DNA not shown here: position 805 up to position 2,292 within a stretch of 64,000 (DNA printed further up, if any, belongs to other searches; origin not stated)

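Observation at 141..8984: Coupled nuclease / orphan / Zn-ribbon DUF1156 methyltransferase / orphan / SNF2 helicase operon: candidate non-canonical methylation-linked defence system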

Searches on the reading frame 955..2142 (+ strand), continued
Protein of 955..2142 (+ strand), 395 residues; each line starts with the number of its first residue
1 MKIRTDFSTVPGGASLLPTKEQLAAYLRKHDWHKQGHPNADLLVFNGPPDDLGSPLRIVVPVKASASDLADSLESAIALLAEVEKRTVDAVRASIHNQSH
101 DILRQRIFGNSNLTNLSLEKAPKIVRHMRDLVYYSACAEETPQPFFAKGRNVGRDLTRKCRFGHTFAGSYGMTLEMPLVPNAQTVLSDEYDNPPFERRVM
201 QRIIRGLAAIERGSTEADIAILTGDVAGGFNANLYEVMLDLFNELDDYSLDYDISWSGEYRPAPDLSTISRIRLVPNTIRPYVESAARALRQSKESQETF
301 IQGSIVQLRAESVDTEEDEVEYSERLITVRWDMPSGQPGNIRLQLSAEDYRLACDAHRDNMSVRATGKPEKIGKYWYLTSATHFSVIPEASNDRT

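Call 58: predict_structure(alignment_id=A1)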
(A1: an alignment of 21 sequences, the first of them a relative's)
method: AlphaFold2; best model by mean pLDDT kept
length: 395 residues; sequences in the alignment: 21
mean_pLDDT: 82.0   pTM: 0.65
mean pLDDT of the five models: 82.0, 80.3, 80.1, 79.3, 78.2
residues with pLDDT >= 90: 169; 70-90: 162; 50-70: 31; < 50: 33
segments of 3 or more residues with pLDDT < 50: 1-14, 312-322, 391-395
pLDDT, mean of each block of 10 residues (from residue 1): 28 60 87 88 91 90 85 92 88 84 85 66 91 96 85 93 66 86 58 88 96 94 90 96 88 86 87 92 93 69 90 44 75 80 90 91 89 82 82 39
secondary structure, 60 per line:
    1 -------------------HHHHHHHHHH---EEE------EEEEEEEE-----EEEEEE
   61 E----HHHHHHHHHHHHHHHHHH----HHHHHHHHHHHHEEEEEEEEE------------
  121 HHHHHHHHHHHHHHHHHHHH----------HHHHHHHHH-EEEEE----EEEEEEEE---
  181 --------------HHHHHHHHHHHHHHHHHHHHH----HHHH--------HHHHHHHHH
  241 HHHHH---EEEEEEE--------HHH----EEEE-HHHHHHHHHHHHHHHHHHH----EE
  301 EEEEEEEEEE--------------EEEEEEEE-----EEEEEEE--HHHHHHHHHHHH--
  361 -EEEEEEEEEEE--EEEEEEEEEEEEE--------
elements in order: H20-29 E33-35 E42-49 E55-61 H66-83 H88-99 E100-108 H121-140 H151-159 E161-165 E170-177 H195-215 H220-223 H232-245 E249-255 E271-274 H276-294 E299-310 E325-332 E338-344 H347-358 E362-372 E375-387

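Call 61: fold_search(model_id=the predicted structure, library=pdb)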
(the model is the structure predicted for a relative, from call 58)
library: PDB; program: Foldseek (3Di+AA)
matches with E <= 10: 770; with E <= 0.001: 0
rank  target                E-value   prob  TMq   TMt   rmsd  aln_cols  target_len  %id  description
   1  3f2b_A                1.9e-03  1.00  0.18  0.08   4.7       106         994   16  DNA Polymerase PolC from Geobacillus kaustophilus complex with DNA, dGTP, Mg and Zn (released 2009-01-20)
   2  3f2c_A                7.3e-03  1.00  0.18  0.08   4.7       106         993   15  DNA Polymerase PolC from Geobacillus kaustophilus complex with DNA, dGTP and Mn (released 2009-01-20)
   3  4joi_B                7.8e-03  1.00  0.15  0.35   6.6        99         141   10  Crystal structure of the human telomeric Stn1-Ten1 complex (released 2013-05-29)
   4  4joi_A                8.7e-03  1.00  0.14  0.35   6.8       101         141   11  Crystal structure of the human telomeric Stn1-Ten1 complex (released 2013-05-29)
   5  2hql_C                1.4e-02  0.99  0.15  0.48   5.7        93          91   11  Crystal structure of a small single-stranded DNA binding protein from Mycoplasma pneumoniae (released 2007-05-01)
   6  1gm5_A                1.4e-02  1.00  0.17  0.10   4.4       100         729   10  Structure of RecG bound to three-way DNA junction (released 2001-10-03)
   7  3eiv_D                1.4e-02  1.00  0.17  0.51   5.4       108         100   13  Crystal Structure of Single-stranded DNA-binding protein from Streptomyces coelicolor (released 2009-09-08)
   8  8bhu_CCC              1.5e-02  0.98  0.13  0.45   5.8        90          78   18  Crystal Structure of SilF (Ag(I) form (released 2023-11-15)
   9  1sru_A                1.6e-02  1.00  0.18  0.56   5.2       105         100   13  Crystal structure of full length E. coli SSB protein (released 2004-08-03)
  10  8bbz_AAA              1.7e-02  1.00  0.15  0.60   3.7        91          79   15  Crystal Structure of SilF (apo form) (released 2023-10-25)
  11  7uy7_B                1.8e-02  1.00  0.18  0.24   4.9       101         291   10  Tetrahymena CST with Polymerase alpha-Primase (released 2022-07-13)
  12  9mj5_B                1.9e-02  0.99  0.15  0.26   4.6        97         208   12  Catalytic domain of human DNA polymerase alpha in complex with DNA and RPA (released 2025-02-19)
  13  7uy5_J                1.9e-02  0.98  0.16  0.37   5.5       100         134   11  Tetrahymena telomerase with CST (released 2022-07-13)
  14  2hql_F                2.4e-02  0.99  0.15  0.47   5.1        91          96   12  Crystal structure of a small single-stranded DNA binding protein from Mycoplasma pneumoniae (released 2007-05-01)
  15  3afq_C                2.4e-02  0.98  0.16  0.46   6.1       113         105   12  Crystal structure of the single-stranded DNA binding protein from Mycobacterium leprae (Form II) (released 2010-10-06)
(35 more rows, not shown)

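Call 83: search_protein_families(library=padloc, proteins=[L011:5652-8474:+], max_evalue=0.00001)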
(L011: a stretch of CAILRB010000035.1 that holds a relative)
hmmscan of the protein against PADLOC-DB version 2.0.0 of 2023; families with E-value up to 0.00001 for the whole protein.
L011:5652-8474:+ (940 aa): 0 families

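Call 85: search_protein_families(library=padloc, proteins=[L030:12280-15069:+, L030:7984-8958:+, L035:6321-8993:+, L035:15345-18110:+, L044:4249-6075:+, L044:7351-8523:+, L071:11209-12417:+, L071:12417-14063:+, L088:6369-7772:+, L088:7754-8932:+], max_evalue=1e-10)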
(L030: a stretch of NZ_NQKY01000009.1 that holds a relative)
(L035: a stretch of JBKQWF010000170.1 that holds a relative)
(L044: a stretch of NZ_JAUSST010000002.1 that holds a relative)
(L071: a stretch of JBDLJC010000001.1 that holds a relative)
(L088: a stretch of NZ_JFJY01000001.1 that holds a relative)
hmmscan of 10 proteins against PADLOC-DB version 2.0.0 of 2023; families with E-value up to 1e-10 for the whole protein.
L030:12280-15069:+ (929 aa): 22 families
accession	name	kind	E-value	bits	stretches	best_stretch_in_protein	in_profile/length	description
PDLC00174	HamB1|HamB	-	5.1e-35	118.6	1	33-422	308-706/1163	DEAD-box helicase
PDLC00186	HamB1|HamB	-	8e-31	104.8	2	306-425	418-535/864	DEAD-box helicase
PDLC04531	PDC-M23B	-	3.9e-28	96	2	329-447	621-736/1060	-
PDLC00185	HamB1|HamB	-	6.2e-27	91.8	2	30-167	145-278/871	DEAD-box helicase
PDLC00187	HamB1|HamB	-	1e-26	91.5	2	329-422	428-518/851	DEAD-box helicase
PDLC00200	HamB2|HamB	-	8.1e-26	88.3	1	329-429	441-538/865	DEAD-box helicase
PDLC00194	HamB1|HamB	-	1.4e-25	87.4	1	332-424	558-652/995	DEAD-box helicase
PDLC00188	HamB1|HamB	-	2.8e-23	80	1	330-422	568-656/1037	DEAD-box helicase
PDLC00199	HamB2|HamB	-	4.3e-21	72.7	1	324-419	424-515/841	DEAD-box helicase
PDLC00192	HamB1|HamB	-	1.5e-20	70.5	0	31-193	272-446/1104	DEAD-box helicase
PDLC00176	HamB1|HamB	-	2.4e-19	66.9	1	329-425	422-514/845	DEAD-box helicase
PDLC00178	HamB1|HamB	-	6.6e-19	65.3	0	39-192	258-423/830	DEAD-box helicase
PDLC03960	SngC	-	8.5e-19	65.7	1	28-412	25-362/720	-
PDLC00190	HamB1|HamB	-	1.7e-17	61.2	1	329-424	426-517/866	DEAD-box helicase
PDLC00175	HamB1|HamB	-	2.9e-17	59.4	0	41-192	240-401/1000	DEAD-box helicase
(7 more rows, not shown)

L030:7984-8958:+ (324 aa): 0 families

L035:6321-8993:+ (890 aa): 3 families
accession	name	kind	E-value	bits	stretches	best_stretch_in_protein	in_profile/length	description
PDLC02806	SspH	-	7.8e-52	174.1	2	287-614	1311-1644/1766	SspH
PDLC02804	SspH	-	1.9e-47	159.5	2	361-613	1182-1438/1561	SspH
PDLC04140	mad8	-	6.1e-36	122.5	1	489-762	2-298/314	mads_8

L035:15345-18110:+ (921 aa): 1 family
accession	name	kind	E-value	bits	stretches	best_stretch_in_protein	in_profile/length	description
PDLC04043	PD-T4-6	-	5.7e-11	40.1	0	136-220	350-431/452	-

L044:4249-6075:+ (608 aa): 0 families

L044:7351-8523:+ (390 aa): 45 families (the best 25 are shown)
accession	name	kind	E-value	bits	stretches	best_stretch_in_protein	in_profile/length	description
PDLC03307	MTase_II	-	2e-133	443.3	1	1-379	1-372/382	Type II methyltransferase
PDLC00026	DruM2|DruM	-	3.4e-98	327.3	1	1-380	5-322/336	DNA cytosine methylase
PDLC03378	MTase_II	-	1.6e-79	265.7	1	1-381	3-335/344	Type II methyltransferase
PDLC03234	MTase_II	-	4.9e-66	221.5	3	2-120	6-130/375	Type II methyltransferase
PDLC03272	MTase_II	-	6.2e-64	214.6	1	3-378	77-392/407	Type II methyltransferase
PDLC03326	MTase_II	-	1.4e-59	200.4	2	3-118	7-129/412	Type II methyltransferase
PDLC00029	DruM2|DruM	-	2.4e-56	189.5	1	3-132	7-135/329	DNA cytosine methylase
PDLC00033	DruM2|DruM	-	6.8e-52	175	1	2-376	23-364/368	DNA cytosine methylase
PDLC00027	DruM2|DruM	-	1.1e-51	174.3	2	1-121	12-130/361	DNA cytosine methylase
PDLC02650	DrmMII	-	2e-48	163.4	2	4-117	12-138/435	DrmMII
PDLC00031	DruM2|DruM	-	7.7e-46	154.8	2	2-117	13-126/361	DNA cytosine methylase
PDLC02649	DrmMII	-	3.3e-43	146.2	2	61-208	113-233/422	DrmMII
PDLC00032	DruM2|DruM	-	5.6e-43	145.8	1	2-130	5-137/424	DNA cytosine methylase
PDLC03237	MTase_II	-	1.3e-41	140.5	1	5-119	798-923/1036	Type II methyltransferase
PDLC02656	DrmMII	-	2.9e-38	129.9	2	2-215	6-223/491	DrmMII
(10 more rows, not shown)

L071:11209-12417:+ (402 aa): 2 families
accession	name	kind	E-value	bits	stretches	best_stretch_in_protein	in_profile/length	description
PDLC02187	DUF4297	-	4.3e-164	544.3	1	1-402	1-404/404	-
PDLC03848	LmuA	-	1e-12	47.1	1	2-355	4-349/373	-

L071:12417-14063:+ (548 aa): 15 families
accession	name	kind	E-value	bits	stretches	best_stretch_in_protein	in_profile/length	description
PDLC02188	HerA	-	2.5e-275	912.8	2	288-547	318-577/578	-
PDLC04105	HerA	-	1.3e-140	467.7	1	6-546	10-569/576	-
PDLC04104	HerA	-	2.1e-84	281.5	1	193-537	24-361/379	-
PDLC04098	HerA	-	4.3e-78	261.5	2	249-546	397-683/686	-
PDLC04102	HerA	-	6e-77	257.5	2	304-538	414-645/654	-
PDLC04106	HerA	-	2.1e-73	246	2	300-546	420-662/667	-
PDLC04103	HerA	-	2.3e-51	172.8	2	275-532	330-576/579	-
PDLC02185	HerA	-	1.3e-49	167.4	2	330-533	387-582/585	-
PDLC04100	HerA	-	1.9e-49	166.8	2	332-534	386-576/580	-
PDLC04101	HerA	-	2.3e-47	159.6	1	83-366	103-397/400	-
PDLC04097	HerA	-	3.5e-43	146.1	2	335-533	420-614/618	-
PDLC04107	HerA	-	2.7e-21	73.9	1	85-267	106-303/306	-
PDLC04140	mad8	-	6.7e-20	69.8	1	145-503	27-290/314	mads_8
PDLC04099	HerA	-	1.9e-16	58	1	83-195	104-212/214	-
PDLC01055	HerA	-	1.8e-12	44.8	0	401-471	419-484/532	Type III coevolved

L088:6369-7772:+ (467 aa): 0 families

L088:7754-8932:+ (392 aa): 0 families

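Call 89: find_encoding_contigs(protein=P0002, flank=5000, max_places=3)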
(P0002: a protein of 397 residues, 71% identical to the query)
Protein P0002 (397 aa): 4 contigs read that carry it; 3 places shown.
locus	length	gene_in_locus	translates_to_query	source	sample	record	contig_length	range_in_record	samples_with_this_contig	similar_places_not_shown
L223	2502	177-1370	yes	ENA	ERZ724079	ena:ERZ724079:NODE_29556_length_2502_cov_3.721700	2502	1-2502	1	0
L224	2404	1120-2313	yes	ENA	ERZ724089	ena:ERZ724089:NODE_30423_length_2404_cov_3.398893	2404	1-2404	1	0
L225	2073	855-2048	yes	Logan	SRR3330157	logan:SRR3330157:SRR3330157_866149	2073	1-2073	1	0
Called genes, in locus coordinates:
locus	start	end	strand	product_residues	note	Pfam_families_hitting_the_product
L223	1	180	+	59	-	?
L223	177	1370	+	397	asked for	-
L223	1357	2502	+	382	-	?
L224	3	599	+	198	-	?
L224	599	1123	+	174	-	PF14280:DUF4365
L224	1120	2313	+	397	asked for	-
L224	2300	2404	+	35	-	?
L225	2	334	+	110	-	?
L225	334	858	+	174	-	PF14280:DUF4365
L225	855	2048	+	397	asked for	-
